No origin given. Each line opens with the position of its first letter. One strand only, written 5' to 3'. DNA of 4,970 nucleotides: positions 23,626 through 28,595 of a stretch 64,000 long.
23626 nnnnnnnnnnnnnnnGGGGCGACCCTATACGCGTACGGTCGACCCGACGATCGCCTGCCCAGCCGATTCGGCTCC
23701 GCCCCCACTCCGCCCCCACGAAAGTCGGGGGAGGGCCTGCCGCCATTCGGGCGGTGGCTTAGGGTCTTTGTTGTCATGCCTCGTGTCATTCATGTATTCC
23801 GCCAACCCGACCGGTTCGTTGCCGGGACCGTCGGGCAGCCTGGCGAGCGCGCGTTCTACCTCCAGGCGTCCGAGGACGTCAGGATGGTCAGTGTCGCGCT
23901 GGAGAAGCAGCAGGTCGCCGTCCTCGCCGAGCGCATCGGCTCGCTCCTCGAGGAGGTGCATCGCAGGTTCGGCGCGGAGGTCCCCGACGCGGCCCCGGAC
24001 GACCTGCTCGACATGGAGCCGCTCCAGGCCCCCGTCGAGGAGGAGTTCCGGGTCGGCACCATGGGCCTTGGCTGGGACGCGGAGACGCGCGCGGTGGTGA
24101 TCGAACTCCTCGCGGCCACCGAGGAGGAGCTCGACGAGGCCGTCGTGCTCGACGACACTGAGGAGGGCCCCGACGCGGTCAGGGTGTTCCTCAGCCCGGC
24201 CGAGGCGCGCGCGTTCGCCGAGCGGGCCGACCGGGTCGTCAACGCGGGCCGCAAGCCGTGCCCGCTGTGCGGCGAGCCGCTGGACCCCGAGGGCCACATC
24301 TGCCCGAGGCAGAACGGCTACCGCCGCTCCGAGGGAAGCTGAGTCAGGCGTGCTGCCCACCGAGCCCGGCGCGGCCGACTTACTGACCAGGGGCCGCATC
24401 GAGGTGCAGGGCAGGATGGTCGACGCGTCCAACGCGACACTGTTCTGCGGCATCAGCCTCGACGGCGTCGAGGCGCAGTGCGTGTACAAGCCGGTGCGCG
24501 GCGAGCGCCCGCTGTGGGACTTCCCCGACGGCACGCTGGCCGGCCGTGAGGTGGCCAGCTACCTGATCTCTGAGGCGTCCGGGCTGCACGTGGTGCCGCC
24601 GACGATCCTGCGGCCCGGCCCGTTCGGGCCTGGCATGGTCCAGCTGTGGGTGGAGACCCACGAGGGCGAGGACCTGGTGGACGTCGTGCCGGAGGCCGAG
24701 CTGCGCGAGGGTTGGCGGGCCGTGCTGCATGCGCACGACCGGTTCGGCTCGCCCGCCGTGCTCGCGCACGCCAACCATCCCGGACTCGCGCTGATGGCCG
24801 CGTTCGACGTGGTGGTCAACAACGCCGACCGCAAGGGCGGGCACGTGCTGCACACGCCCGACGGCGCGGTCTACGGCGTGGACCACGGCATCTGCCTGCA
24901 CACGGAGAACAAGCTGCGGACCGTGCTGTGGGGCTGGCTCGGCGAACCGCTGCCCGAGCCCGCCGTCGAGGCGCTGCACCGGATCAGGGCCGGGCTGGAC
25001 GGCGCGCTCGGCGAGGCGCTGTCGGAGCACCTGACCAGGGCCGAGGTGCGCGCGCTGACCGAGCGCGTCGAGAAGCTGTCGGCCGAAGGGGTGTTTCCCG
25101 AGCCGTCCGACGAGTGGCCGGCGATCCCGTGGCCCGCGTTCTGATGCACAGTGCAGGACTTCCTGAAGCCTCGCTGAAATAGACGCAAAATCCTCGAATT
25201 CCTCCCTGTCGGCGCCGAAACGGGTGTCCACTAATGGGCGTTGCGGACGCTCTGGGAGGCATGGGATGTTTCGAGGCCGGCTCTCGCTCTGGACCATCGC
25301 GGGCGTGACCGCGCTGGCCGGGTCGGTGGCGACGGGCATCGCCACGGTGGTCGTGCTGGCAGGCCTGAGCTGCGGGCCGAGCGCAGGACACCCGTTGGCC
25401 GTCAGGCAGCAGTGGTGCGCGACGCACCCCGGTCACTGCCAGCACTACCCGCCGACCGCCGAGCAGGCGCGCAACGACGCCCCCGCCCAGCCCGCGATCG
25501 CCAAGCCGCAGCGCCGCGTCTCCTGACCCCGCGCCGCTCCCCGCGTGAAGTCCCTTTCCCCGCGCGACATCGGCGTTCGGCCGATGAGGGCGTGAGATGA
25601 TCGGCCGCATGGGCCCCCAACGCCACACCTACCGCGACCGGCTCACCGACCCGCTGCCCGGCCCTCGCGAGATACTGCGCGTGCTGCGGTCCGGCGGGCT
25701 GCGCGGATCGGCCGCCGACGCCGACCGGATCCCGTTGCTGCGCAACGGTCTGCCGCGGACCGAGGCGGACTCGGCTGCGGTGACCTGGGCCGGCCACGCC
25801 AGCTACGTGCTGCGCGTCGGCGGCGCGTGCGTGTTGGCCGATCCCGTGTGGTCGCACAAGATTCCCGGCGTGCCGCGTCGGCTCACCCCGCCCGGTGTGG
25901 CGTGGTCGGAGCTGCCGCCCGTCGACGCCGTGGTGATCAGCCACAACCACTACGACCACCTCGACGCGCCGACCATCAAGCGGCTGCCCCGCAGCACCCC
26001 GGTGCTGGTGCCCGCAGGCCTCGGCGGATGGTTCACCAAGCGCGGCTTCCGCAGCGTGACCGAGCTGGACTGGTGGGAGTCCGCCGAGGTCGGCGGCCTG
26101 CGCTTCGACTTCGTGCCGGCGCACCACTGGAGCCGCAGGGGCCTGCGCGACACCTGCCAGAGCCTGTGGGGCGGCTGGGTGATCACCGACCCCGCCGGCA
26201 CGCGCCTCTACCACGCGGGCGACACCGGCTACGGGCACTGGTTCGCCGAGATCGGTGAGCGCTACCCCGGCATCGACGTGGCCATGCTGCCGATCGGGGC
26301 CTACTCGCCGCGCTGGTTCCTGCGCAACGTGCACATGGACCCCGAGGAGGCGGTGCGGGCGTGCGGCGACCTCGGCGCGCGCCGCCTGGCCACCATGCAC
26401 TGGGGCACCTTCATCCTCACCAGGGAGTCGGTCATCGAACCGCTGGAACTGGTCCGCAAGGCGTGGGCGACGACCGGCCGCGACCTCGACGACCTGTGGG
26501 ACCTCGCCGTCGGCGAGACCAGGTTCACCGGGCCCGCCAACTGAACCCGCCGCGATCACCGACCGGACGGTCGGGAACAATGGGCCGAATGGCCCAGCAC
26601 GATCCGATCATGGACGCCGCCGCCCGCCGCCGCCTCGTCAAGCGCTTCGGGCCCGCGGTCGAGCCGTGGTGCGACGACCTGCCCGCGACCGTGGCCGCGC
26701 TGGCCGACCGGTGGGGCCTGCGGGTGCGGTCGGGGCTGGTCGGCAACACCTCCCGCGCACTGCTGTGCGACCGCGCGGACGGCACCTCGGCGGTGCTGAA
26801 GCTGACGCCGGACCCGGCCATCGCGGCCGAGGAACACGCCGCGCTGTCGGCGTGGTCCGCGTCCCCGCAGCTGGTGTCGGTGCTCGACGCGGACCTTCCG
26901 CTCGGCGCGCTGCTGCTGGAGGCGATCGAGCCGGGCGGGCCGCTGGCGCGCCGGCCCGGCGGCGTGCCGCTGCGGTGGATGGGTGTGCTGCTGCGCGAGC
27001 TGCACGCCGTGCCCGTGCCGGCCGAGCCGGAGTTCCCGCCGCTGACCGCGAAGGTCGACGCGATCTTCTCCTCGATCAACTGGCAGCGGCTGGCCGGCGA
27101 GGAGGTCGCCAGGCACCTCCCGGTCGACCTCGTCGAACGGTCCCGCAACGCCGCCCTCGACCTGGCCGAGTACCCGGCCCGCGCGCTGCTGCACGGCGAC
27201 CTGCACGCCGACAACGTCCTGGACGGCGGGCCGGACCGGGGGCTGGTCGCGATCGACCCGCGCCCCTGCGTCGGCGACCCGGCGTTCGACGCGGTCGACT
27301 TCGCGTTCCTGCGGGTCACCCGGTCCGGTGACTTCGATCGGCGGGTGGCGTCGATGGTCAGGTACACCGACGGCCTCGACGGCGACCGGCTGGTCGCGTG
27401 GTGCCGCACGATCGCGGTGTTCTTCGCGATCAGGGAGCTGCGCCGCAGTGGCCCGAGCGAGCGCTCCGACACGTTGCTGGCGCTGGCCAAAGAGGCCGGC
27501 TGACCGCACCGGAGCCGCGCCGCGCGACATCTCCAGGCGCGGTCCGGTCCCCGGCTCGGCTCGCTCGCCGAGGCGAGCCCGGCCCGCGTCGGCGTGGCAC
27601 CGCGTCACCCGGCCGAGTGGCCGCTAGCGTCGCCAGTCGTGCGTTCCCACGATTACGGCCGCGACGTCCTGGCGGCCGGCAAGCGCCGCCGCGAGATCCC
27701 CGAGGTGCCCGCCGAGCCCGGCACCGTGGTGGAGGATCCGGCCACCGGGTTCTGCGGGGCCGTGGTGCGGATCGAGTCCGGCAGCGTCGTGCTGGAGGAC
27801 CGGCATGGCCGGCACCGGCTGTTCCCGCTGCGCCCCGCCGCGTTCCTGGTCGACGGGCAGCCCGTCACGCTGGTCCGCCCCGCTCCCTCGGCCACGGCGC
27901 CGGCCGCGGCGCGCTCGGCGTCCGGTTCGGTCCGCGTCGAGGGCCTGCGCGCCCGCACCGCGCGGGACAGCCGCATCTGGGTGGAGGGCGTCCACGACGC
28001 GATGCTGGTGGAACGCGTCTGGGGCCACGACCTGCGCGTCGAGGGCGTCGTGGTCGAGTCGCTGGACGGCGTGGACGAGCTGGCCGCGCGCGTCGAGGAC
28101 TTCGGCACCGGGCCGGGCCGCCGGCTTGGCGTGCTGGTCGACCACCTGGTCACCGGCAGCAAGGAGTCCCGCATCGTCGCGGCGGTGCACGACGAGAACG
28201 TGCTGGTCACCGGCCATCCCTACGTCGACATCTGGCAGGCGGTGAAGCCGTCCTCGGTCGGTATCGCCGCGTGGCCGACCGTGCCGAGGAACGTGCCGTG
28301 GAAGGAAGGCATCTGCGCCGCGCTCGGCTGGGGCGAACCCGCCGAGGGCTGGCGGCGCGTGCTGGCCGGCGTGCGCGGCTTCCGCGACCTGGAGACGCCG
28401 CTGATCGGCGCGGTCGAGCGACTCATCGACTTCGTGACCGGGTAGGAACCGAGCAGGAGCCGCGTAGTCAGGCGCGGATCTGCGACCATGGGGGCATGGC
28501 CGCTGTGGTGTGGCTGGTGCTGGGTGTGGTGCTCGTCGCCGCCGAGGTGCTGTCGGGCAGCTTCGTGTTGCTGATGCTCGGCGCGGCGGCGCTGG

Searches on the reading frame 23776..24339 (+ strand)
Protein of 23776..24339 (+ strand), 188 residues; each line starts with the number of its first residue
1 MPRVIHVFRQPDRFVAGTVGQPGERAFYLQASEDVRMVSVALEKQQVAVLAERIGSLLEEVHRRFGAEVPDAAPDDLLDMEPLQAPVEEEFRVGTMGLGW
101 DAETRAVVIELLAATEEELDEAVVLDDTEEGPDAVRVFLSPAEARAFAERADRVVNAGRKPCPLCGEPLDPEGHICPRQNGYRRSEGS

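Call 14: search_protein_families(library=pfam, proteins=[window:23776-24339:+])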
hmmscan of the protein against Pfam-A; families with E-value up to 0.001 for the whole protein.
window:23776-24339:+ (188 aa): 1 family
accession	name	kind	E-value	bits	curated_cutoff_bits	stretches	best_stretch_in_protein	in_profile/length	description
PF11290.13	DUF3090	-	2e-73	246.2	27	1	6-176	1-170/170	Protein of unknown function (DUF3090)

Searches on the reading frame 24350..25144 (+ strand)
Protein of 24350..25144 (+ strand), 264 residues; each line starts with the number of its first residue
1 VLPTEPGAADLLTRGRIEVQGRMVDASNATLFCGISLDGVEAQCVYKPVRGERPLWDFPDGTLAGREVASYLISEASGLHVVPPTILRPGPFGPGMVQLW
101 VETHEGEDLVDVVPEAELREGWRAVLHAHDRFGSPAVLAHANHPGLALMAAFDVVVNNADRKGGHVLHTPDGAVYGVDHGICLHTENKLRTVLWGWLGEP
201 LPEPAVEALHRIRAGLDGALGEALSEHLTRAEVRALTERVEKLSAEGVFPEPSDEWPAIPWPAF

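Call 4: search_protein_families(library=pfam, proteins=[window:24350-25144:+])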
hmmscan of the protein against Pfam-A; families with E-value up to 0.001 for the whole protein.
window:24350-25144:+ (264 aa): 0 families

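Call 7: search_protein_families(library=ncbifam, proteins=[window:24350-25144:+], max_evalue=0.01)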
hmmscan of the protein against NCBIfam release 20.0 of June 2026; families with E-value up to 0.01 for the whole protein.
window:24350-25144:+ (264 aa): 1 family
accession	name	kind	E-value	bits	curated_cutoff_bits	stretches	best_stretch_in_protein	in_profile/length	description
TIGR03843.1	TIGR03843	hypoth_equivalog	3.7e-114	380.3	172.4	1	12-264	1-253/253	SCO1664 family protein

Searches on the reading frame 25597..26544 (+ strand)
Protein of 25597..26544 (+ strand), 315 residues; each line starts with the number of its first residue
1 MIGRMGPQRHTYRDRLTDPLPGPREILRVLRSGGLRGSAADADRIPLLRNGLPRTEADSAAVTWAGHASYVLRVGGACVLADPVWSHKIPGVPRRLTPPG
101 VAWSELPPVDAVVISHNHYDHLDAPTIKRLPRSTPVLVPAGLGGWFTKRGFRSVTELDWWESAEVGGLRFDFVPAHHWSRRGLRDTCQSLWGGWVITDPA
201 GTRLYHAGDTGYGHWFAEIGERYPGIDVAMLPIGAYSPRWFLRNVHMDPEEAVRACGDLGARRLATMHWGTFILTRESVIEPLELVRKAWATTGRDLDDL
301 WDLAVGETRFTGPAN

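Call 4: search_protein_families(library=pfam, proteins=[window:25597-26544:+])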
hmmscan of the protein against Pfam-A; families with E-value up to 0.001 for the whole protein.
window:25597-26544:+ (315 aa): 3 families
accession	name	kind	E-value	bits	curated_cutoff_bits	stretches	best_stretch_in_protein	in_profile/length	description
PF12706.13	Lactamase_B_2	-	4.6e-47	160.7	27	1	79-269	3-200/200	Beta-lactamase superfamily domain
PF13483.12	Lactamase_B_3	-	3.2e-21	76.4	24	1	62-268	2-160/160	Beta-lactamase superfamily domain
PF00753.33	Lactamase_B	-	4e-05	24.1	22.7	1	63-122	2-57/196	Metallo-beta-lactamase superfamily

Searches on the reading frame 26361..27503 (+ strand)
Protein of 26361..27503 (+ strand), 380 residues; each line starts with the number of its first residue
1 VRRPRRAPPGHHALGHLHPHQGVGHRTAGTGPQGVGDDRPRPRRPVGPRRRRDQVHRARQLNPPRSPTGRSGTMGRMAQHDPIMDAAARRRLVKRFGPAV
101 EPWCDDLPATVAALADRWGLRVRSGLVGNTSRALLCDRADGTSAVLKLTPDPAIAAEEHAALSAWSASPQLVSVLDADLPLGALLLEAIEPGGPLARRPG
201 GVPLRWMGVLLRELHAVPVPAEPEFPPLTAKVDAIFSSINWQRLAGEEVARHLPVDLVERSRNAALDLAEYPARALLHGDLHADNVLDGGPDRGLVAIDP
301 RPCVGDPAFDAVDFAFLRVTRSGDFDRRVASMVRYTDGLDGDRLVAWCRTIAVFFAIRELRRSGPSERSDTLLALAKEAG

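Call 41: search_protein_families(library=pfam, proteins=[window:26361-27503:+])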
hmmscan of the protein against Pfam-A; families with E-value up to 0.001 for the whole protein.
window:26361-27503:+ (380 aa): 2 families
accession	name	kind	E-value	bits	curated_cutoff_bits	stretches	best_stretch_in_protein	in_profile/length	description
PF04655.20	APH_6_hur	-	1.2e-18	67.8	27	1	128-359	13-248/252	Aminoglycoside/hydroxyurea antibiotic resistance kinase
PF01636.29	APH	-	5.6e-09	36.6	23.2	1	138-328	18-224/239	Phosphotransferase enzyme family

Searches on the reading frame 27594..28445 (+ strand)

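Call 41: search_protein_families(library=pfam, proteins=[window:27594-28445:+])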
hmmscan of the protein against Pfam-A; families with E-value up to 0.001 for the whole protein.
window:27594-28445:+ (283 aa): 2 families
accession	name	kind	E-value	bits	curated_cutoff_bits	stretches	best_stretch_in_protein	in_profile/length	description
PF11296.14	DUF3097_C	-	3.6e-80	267.9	27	1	126-282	1-158/159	DUF3097, C-terminal domain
PF22845.2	DUF3097_N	-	5.3e-31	106.6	28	1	37-96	1-61/61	DUF3097, N-terminal domain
